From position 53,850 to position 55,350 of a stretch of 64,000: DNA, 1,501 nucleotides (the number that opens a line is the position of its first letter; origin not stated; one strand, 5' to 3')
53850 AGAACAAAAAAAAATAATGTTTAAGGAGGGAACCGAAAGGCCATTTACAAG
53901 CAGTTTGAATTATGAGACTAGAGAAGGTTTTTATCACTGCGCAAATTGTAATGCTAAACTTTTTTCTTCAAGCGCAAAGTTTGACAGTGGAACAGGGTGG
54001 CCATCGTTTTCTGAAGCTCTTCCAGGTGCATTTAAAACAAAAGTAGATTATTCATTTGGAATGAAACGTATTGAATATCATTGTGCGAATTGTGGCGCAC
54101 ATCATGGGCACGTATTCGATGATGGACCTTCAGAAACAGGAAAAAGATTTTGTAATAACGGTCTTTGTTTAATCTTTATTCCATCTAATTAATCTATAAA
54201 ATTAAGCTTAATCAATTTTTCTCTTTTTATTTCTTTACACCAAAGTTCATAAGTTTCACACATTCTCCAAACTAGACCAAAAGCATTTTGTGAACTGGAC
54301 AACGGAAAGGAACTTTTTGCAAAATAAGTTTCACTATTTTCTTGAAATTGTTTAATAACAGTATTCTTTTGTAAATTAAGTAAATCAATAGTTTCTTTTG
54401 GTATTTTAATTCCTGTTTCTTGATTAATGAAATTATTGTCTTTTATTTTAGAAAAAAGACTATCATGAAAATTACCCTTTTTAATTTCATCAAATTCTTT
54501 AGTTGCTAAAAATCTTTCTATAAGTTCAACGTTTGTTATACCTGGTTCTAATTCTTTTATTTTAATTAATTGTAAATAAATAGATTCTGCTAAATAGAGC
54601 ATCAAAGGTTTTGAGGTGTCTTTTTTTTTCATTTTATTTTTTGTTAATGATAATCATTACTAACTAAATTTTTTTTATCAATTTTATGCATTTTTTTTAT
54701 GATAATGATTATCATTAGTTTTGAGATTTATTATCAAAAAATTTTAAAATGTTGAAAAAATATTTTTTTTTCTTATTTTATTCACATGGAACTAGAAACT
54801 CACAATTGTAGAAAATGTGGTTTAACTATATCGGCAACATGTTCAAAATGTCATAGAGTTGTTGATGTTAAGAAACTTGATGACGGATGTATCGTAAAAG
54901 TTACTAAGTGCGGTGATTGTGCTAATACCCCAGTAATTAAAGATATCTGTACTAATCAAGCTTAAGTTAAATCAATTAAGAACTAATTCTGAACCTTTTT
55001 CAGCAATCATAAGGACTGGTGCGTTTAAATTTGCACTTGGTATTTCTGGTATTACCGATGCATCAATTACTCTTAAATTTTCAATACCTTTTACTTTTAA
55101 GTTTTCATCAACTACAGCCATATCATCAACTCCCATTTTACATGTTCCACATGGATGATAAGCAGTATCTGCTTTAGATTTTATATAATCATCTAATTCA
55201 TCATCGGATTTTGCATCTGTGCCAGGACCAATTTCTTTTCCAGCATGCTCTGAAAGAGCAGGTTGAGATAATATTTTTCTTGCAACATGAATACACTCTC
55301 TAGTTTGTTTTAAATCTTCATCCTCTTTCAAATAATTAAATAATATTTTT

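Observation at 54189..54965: Tandem Fur boxes controlling a divergon of two unknown genes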

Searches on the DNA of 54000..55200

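Call 81: search_rna_families(source=window, start=54000, end=55200, threshold=evalue, max_evalue=1)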
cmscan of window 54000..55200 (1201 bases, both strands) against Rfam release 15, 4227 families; matches with E-value up to 1: 0.
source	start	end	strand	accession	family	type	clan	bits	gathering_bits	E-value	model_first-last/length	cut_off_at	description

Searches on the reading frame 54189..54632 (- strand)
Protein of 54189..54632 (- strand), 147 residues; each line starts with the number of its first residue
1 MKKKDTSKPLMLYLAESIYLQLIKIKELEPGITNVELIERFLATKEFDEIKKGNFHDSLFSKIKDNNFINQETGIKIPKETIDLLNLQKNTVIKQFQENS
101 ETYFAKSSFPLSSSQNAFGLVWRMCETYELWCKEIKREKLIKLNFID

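Call 5: search_protein_families(library=pfam, proteins=[window:54189-54632:-], max_evalue=0.1)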
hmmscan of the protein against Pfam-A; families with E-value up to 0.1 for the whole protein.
window:54189-54632:- (147 aa): 1 family
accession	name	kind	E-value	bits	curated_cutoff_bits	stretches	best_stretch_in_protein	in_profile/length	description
PF19196.5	DUF5871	-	0.059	13.6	26.9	1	7-109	10-109/137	Family of unknown function (DUF5871)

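Call 6: find_homologous_proteins(query=window:54189-54632:-)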
Query window:54189-54632:- (147 aa): 260 proteins with E <= 0.001 among 284 candidates; the best 120 are listed.
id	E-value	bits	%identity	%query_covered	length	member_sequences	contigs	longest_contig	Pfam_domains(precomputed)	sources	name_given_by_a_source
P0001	5.4e-86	303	97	100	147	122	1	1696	-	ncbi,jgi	-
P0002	4.2e-85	300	96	100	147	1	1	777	-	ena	-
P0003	2.8e-83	295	94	100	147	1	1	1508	-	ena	-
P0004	1.1e-82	293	92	100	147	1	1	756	-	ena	-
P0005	2.5e-81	288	93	100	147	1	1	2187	-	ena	-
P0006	4.0e-81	288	91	100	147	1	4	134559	-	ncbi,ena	-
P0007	5.1e-81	287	90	100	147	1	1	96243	-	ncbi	-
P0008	6.3e-81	287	91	100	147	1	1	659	-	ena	-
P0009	1.3e-80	286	90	100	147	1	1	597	-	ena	-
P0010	1.8e-80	285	90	100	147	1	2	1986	-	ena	-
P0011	2.2e-80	285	90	100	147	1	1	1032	-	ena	-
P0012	2.9e-80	285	90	100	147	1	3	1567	-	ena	-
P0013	4.6e-80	284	90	100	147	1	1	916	-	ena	-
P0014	7.9e-80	283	89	100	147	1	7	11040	-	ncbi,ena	-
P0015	2.3e-79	282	89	100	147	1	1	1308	-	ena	-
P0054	6.6e-73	261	82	100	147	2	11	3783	-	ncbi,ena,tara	tara:strand:- start:15 stop:458 length:444 start_codon:yes stop_codon:yes gene_type:complete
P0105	1.7e-56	208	65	100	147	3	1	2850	-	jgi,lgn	jgi:hypothetical protein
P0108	2.1e-56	207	66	93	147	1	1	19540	-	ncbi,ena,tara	tara:strand:+ start:92 stop:535 length:444 start_codon:yes stop_codon:yes gene_type:complete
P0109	2.7e-56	207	65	100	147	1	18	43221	-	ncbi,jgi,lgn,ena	-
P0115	3.1e-55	204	64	100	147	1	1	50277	-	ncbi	-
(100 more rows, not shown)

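Call 8: find_related_loci(query=window:54189-54632:-, collection=genome_contigs, flank=3000)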
Query window:54189-54632:- (147 aa) in genome_contigs; peptide patterns used: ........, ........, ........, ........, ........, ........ (x = any residue, [..] = any of these).
107 stretches matched a pattern; 19 encode a relative of the query (tblastn E <= 1e-3); 17 distinct loci.
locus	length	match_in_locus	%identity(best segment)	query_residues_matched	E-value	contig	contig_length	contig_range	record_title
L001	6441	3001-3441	97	1-147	3e-92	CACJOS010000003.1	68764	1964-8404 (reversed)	uncultured Pelagibacteraceae bacterium isolate AG-915-K22 genome assembly, contig: AG-915-K22_NODE_3, whole genome shotg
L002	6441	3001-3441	99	1-147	3e-95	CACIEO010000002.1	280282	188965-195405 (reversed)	uncultured Pelagibacteraceae bacterium isolate AG-913-C02 genome assembly, contig: AG-913-C02_NODE_2, whole genome shotg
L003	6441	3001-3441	91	1-147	3e-87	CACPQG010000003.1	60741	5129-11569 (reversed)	MAG: uncultured Pelagibacteraceae bacterium isolate AG-916-B11 genome assembly, contig: AG-916-B11_NODE_3, whole genome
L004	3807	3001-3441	89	1-147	5e-86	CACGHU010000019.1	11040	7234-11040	uncultured Pelagibacteraceae bacterium isolate AG-422-I10 genome assembly, contig: AG-422-I10_NODE_19, whole genome shot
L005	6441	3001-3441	81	1-147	3e-78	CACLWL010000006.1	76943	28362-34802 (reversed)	uncultured Pelagibacteraceae bacterium isolate AG-470-L20 genome assembly, contig: AG-470-L20_NODE_6, whole genome shotg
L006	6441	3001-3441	88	1-147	1e-77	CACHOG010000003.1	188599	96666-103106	uncultured Pelagibacteraceae bacterium isolate AG-911-K15 genome assembly, contig: AG-911-K15_NODE_3, whole genome shotg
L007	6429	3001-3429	82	5-147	3e-77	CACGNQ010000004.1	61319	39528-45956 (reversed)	uncultured Pelagibacteraceae bacterium isolate AG-422-N07 genome assembly, contig: AG-422-N07_NODE_4, whole genome shotg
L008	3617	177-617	88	1-147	3e-77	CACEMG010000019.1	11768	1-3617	uncultured Pelagibacteraceae bacterium isolate AG-404-B06 genome assembly, contig: AG-404-B06_NODE_19, whole genome shot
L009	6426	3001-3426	82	5-146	1e-76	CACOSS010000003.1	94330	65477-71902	MAG: uncultured Pelagibacteraceae bacterium isolate AH-324-N05 genome assembly, contig: AH-324-N05_NODE_3, whole genome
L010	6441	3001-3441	86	1-147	4e-76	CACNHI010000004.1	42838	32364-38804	MAG: uncultured Pelagibacteraceae bacterium isolate AG-920-K13 genome assembly, contig: AG-920-K13_NODE_4, whole genome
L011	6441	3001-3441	85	1-147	4e-76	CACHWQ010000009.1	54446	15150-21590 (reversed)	uncultured Pelagibacteraceae bacterium isolate AG-430-N16 genome assembly, contig: AG-430-N16_NODE_9, whole genome shotg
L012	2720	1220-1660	85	1-147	2e-74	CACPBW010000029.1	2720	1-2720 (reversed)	MAG: uncultured Pelagibacteraceae bacterium isolate AH-326-M11 genome assembly, contig: AH-326-M11_NODE_29, whole genome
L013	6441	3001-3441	67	1-147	5e-67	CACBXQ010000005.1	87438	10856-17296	uncultured Pelagibacteraceae bacterium isolate AG-359-P07 genome assembly, contig: AG-359-P07_NODE_5, whole genome shotg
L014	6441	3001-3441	65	1-147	4e-63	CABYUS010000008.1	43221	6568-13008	MAG: uncultured Pelagibacteraceae bacterium isolate AG-333-N06 genome assembly, contig: AG-333-N06_NODE_8, whole genome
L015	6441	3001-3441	88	1-147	4e-78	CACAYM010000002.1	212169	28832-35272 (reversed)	uncultured Pelagibacteraceae bacterium isolate AG-349-I05 genome assembly, contig: AG-349-I05_NODE_2, whole genome shotg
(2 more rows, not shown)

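Call 14: list_cluster_members(proteins=[P0001, P0109, P0054, P0108, P0126, P0162, P0185, P0163, P0105, P0115])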
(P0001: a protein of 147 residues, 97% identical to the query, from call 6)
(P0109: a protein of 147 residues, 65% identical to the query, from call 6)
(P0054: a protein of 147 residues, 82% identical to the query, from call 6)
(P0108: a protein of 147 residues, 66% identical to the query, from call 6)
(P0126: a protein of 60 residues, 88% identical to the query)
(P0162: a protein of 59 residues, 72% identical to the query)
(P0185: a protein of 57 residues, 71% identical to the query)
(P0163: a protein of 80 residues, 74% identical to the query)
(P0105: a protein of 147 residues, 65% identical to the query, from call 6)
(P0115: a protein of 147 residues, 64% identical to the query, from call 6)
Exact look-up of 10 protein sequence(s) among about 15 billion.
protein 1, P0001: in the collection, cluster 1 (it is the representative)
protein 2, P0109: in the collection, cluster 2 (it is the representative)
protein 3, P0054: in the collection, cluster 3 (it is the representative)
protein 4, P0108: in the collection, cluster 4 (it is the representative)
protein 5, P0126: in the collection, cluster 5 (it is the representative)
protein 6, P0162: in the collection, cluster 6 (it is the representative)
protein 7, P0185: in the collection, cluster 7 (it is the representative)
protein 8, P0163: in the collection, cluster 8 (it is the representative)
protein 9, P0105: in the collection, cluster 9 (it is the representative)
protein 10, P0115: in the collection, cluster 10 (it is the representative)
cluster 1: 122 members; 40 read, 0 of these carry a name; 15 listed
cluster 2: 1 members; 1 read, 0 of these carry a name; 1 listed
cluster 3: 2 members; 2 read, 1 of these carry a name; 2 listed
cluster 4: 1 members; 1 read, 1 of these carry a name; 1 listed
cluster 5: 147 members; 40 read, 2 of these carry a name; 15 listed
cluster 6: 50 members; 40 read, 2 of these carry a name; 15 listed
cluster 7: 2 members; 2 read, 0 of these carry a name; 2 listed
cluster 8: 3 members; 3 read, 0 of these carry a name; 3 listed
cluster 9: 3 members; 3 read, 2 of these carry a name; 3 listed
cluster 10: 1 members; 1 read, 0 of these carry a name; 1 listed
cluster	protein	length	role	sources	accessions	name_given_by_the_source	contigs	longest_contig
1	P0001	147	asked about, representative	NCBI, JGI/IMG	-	-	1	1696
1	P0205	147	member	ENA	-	-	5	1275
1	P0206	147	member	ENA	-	-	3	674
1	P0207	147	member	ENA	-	-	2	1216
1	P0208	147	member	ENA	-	-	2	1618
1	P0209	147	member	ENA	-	-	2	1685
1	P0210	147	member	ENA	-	-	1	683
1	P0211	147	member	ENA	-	-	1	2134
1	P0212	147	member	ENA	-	-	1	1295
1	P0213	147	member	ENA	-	-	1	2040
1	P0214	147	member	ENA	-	-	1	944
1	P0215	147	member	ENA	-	-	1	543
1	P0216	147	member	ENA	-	-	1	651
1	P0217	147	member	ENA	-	-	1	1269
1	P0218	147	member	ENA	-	-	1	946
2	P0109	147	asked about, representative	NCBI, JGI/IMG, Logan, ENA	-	-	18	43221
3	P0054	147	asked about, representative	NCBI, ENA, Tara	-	strand:- start:15 stop:458 length:444 start_codon:yes stop_codon:yes gene_type:complete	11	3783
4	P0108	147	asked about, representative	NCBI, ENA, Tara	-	strand:+ start:92 stop:535 length:444 start_codon:yes stop_codon:yes gene_type:complete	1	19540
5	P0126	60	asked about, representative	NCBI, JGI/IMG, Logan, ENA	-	-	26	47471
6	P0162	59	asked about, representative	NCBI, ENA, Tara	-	strand:+ start:465 stop:644 length:180 start_codon:yes stop_codon:yes gene_type:complete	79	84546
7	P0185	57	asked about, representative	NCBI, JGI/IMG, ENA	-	-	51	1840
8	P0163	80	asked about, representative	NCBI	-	-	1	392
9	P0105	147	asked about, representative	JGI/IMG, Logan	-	hypothetical protein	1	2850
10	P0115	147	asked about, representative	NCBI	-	-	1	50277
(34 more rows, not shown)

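Call 34: predict_structure(alignment_id=A3)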
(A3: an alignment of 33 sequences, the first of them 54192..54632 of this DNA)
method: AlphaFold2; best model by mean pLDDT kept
length: 147 residues; sequences in the alignment: 33
mean_pLDDT: 83.2   pTM: 0.78
mean pLDDT of the five models: 83.2, 83.1, 82.8, 79.5, 79.5
residues with pLDDT >= 90: 78; 70-90: 44; 50-70: 9; < 50: 16
segments of 3 or more residues with pLDDT < 50: 100-114
pLDDT, mean of each block of 10 residues (from residue 1): 68 94 95 92 92 92 89 86 90 75 40 64 94 91 87
secondary structure, 60 per line:
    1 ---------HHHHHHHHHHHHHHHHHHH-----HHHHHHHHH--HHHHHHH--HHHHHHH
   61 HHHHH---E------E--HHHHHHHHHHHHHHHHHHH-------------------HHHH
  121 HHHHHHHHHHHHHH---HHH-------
elements in order: H10-28 H34-42 H45-51 H54-65 H79-97 H117-134

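Call 39: fold_search(model_id=the predicted structure, library=pdb)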
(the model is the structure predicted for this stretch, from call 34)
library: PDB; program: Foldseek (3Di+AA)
matches with E <= 10: 15; with E <= 0.001: 0
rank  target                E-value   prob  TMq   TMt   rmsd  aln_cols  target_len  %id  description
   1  5nmo_B                3.2e+00  0.08  0.26  0.27  16.3       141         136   16  Structure of the Bacillus subtilis Smc Joint domain (released 2017-06-21)
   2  3sjr_B                3.9e+00  0.20  0.32  0.38   8.0        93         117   11  Crystal structure of conserved unkown function protein CV_1783 from Chromobacterium violaceum ATCC 12472 (released 2011-07-06)
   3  5iit_C                5.7e+00  0.04  0.20  0.10  16.0       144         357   12  Structure of SPX domain of the yeast inorganic polyphophate polymerase Vtc4 crystallized by carrier-driven crystalliza (released 2016-04-27)
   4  6c48_D                6.0e+00  0.07  0.21  0.33  15.3       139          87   11  Crystal structure of B-Myb-LIN9-LIN52 complex (released 2018-09-19)
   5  6c48_A                6.0e+00  0.03  0.14  0.23  16.4       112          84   14  Crystal structure of B-Myb-LIN9-LIN52 complex (released 2018-09-19)
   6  6hc3_J                6.0e+00  0.03  0.20  0.15  23.2       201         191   14  TFAM bound to Site-X (released 2019-06-05)
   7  7nib_A                6.3e+00  0.03  0.22  0.09  11.6       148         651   16  Wzc-K540M-4YE C1 (released 2021-08-25)
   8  5iit_A                7.0e+00  0.03  0.20  0.10  16.3       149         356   11  Structure of SPX domain of the yeast inorganic polyphophate polymerase Vtc4 crystallized by carrier-driven crystalliza (released 2016-04-27)
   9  8b3g_c                7.4e+00  0.04  0.23  0.23  15.8       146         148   12  C(N)RL4CSA-UVSSA-E2-ubiquitin complex. (released 2024-09-04)
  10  3sjr_D                7.8e+00  0.12  0.30  0.36   6.2        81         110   11  Crystal structure of conserved unkown function protein CV_1783 from Chromobacterium violaceum ATCC 12472 (released 2011-07-06)
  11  8b3d_c                7.8e+00  0.04  0.23  0.15  15.8       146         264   12  Structure of the Pol II-TCR-ELOF1 complex. (released 2023-09-27)
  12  5iit_B                8.2e+00  0.03  0.19  0.10  16.2       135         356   12  Structure of SPX domain of the yeast inorganic polyphophate polymerase Vtc4 crystallized by carrier-driven crystalliza (released 2016-04-27)
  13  8k0e_B                8.6e+00  0.02  0.18  0.09  17.1       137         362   11  Human collagen prolyl processing enzyme complex, P3H1/CRTAP heterodimer (released 2024-09-18)
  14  6fes_A                9.1e+00  0.06  0.21  0.10  13.7        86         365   19  Crystal structure of novel repeat protein BRIC2 fused to DARPin D12 (released 2018-09-05)
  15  5iit_D                9.6e+00  0.02  0.19  0.10  16.3       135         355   12  Structure of SPX domain of the yeast inorganic polyphophate polymerase Vtc4 crystallized by carrier-driven crystalliza (released 2016-04-27)

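Call 44: search_protein_families(library=phrogs, proteins=[window:54192-54632:-], max_evalue=1)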
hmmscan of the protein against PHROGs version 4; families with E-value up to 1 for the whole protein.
window:54192-54632:- (147 aa): 0 families

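Call 45: search_protein_families(library=ncbifam, proteins=[window:54192-54632:-], max_evalue=1)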
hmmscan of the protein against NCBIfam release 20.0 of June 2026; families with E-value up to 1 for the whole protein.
window:54192-54632:- (147 aa): 0 families

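Call 48: find_homologous_proteins(query=A3, max_evalue=0.001)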
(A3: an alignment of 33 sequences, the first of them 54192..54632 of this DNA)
Query A3 (33 sequences) (147 aa, profile of the alignment): 5783 proteins with E <= 0.001 among 7739 candidates; the best 120 are listed.
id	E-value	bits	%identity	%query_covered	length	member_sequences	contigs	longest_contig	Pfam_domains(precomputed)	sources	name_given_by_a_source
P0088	8.2e-79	280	67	100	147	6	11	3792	-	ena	-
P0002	9.7e-79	280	96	100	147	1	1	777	-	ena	-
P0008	1.5e-78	279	91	100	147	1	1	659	-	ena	-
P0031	1.8e-78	279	85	100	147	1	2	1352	-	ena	-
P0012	1.8e-78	279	90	100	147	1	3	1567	-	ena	-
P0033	2.0e-78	279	86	100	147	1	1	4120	-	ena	-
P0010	2.0e-78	279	90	100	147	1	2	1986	-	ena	-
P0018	2.1e-78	279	88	100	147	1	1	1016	-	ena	-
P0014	2.4e-78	279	89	100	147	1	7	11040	-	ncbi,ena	-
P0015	2.4e-78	279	89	100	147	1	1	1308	-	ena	-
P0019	2.6e-78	279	86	100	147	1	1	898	-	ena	-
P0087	2.7e-78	279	67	100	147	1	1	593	-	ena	-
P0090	2.7e-78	279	66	100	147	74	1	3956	-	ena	-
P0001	4.4e-78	278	97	100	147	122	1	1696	-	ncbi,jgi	-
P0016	4.7e-78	278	88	100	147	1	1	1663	-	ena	-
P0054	2.9e-77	275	82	100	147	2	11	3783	-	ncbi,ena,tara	tara:strand:- start:15 stop:458 length:444 start_codon:yes stop_codon:yes gene_type:complete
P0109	1.0e-76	273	65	100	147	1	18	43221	-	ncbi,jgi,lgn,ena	-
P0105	2.9e-76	272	65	100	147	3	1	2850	-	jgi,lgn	jgi:hypothetical protein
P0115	4.9e-76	271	64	100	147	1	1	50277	-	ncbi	-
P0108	9.1e-76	270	66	93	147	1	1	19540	-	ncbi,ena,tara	tara:strand:+ start:92 stop:535 length:444 start_codon:yes stop_codon:yes gene_type:complete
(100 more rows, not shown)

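Call 75: find_related_loci(query=A3, collection=genome_contigs, flank=1500)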
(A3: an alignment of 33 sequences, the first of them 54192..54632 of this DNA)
Query A3 (147 aa) in genome_contigs; peptide patterns used: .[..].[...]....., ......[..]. (x = any residue, [..] = any of these).
23 stretches matched a pattern; 19 encode a relative of the query (tblastn E <= 1e-3); 19 distinct loci.
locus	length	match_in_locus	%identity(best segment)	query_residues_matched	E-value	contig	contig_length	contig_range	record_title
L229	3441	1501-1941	97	1-147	2e-92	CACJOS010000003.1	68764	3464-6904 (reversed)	uncultured Pelagibacteraceae bacterium isolate AG-915-K22 genome assembly, contig: AG-915-K22_NODE_3, whole genome shotg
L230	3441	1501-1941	99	1-147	2e-95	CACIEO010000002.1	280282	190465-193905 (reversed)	uncultured Pelagibacteraceae bacterium isolate AG-913-C02 genome assembly, contig: AG-913-C02_NODE_2, whole genome shotg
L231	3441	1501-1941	91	1-147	2e-87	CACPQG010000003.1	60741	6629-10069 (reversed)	MAG: uncultured Pelagibacteraceae bacterium isolate AG-916-B11 genome assembly, contig: AG-916-B11_NODE_3, whole genome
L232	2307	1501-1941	89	1-147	3e-87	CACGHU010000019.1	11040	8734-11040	uncultured Pelagibacteraceae bacterium isolate AG-422-I10 genome assembly, contig: AG-422-I10_NODE_19, whole genome shot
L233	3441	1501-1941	81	1-147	2e-78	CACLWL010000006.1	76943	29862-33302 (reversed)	uncultured Pelagibacteraceae bacterium isolate AG-470-L20 genome assembly, contig: AG-470-L20_NODE_6, whole genome shotg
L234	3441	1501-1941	88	1-147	8e-78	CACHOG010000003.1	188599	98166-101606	uncultured Pelagibacteraceae bacterium isolate AG-911-K15 genome assembly, contig: AG-911-K15_NODE_3, whole genome shotg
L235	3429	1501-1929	82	5-147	2e-77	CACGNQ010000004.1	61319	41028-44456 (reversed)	uncultured Pelagibacteraceae bacterium isolate AG-422-N07 genome assembly, contig: AG-422-N07_NODE_4, whole genome shotg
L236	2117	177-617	88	1-147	3e-78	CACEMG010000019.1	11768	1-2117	uncultured Pelagibacteraceae bacterium isolate AG-404-B06 genome assembly, contig: AG-404-B06_NODE_19, whole genome shot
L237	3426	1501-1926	82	5-146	7e-77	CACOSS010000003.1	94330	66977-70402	MAG: uncultured Pelagibacteraceae bacterium isolate AH-324-N05 genome assembly, contig: AH-324-N05_NODE_3, whole genome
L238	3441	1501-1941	86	1-147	3e-76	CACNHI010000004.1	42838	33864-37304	MAG: uncultured Pelagibacteraceae bacterium isolate AG-920-K13 genome assembly, contig: AG-920-K13_NODE_4, whole genome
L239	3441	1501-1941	85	1-147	3e-76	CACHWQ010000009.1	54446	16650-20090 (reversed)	uncultured Pelagibacteraceae bacterium isolate AG-430-N16 genome assembly, contig: AG-430-N16_NODE_9, whole genome shotg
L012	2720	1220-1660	85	1-147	1e-74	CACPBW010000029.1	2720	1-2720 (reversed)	MAG: uncultured Pelagibacteraceae bacterium isolate AH-326-M11 genome assembly, contig: AH-326-M11_NODE_29, whole genome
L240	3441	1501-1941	67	1-147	3e-67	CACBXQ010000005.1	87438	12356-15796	uncultured Pelagibacteraceae bacterium isolate AG-359-P07 genome assembly, contig: AG-359-P07_NODE_5, whole genome shotg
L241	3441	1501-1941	65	1-147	2e-63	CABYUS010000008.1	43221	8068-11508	MAG: uncultured Pelagibacteraceae bacterium isolate AG-333-N06 genome assembly, contig: AG-333-N06_NODE_8, whole genome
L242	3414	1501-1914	53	1-147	2e-46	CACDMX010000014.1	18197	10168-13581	uncultured Pelagibacteraceae bacterium isolate AG-365-O14 genome assembly, contig: AG-365-O14_NODE_14, whole genome shot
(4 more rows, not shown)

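Call 83: fold_search(model_id=the predicted structure, library=viral)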
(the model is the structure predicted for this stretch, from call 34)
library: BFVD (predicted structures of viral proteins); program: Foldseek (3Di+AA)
matches with E <= 10: 36; with E <= 0.001: 0
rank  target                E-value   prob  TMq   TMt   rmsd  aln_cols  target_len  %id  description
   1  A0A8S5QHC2            2.7e+00  0.04  0.19  0.21  14.2       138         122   15  Uncharacterized protein [Myoviridae sp. ctdNl2]
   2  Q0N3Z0                3.1e+00  0.10  0.35  0.35   9.8       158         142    8  Ld135-like protein [Clanis bilineata nucleopolyhedrovirus]
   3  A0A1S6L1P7            3.3e+00  0.07  0.19  0.18  13.2       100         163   17  (no name in the UniProt tables at hand)
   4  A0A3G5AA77            3.3e+00  0.06  0.20  0.24  20.1       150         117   11  Uncharacterized protein [Homavirus sp.]
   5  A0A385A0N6            3.4e+00  0.06  0.21  0.10  18.1       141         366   16  (no name in the UniProt tables at hand)
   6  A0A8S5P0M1            3.6e+00  0.02  0.13  0.16  17.4       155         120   14  Uncharacterized protein [Myoviridae sp. ctakU3]
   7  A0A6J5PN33            4.2e+00  0.07  0.19  0.20  14.0       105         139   14  Holin_LLH, phage holin, LL-H family [uncultured Caudovirales phage]
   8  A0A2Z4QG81            4.5e+00  0.04  0.19  0.12  13.3       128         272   15  RIIA-like protein [Ruegeria phage vB_RpoP-V12]
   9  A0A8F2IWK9            4.5e+00  0.02  0.17  0.15  16.1       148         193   11  Uncharacterized protein [Streptomyces phage TunaTartare]
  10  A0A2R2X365            4.7e+00  0.04  0.25  0.22  17.8       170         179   10  Uncharacterized protein [Leptomonas seymouri RNA virus]
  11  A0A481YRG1            5.2e+00  0.05  0.24  0.16  14.7       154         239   13  dUTPase [Pithovirus LCDPAC02]
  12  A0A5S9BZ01            5.2e+00  0.03  0.17  0.03  20.4       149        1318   15  DNA repair exonuclease [Tenacibaculum phage PTm1]
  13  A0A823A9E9            5.5e+00  0.02  0.15  0.12  29.5       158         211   16  (no name in the UniProt tables at hand)
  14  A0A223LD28            5.8e+00  0.03  0.20  0.19  13.3       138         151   15  Uncharacterized protein [Bacillus phage PBS1]
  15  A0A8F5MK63            6.1e+00  0.05  0.18  0.31  10.8       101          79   13  Uncharacterized protein [Microvirus mar23]
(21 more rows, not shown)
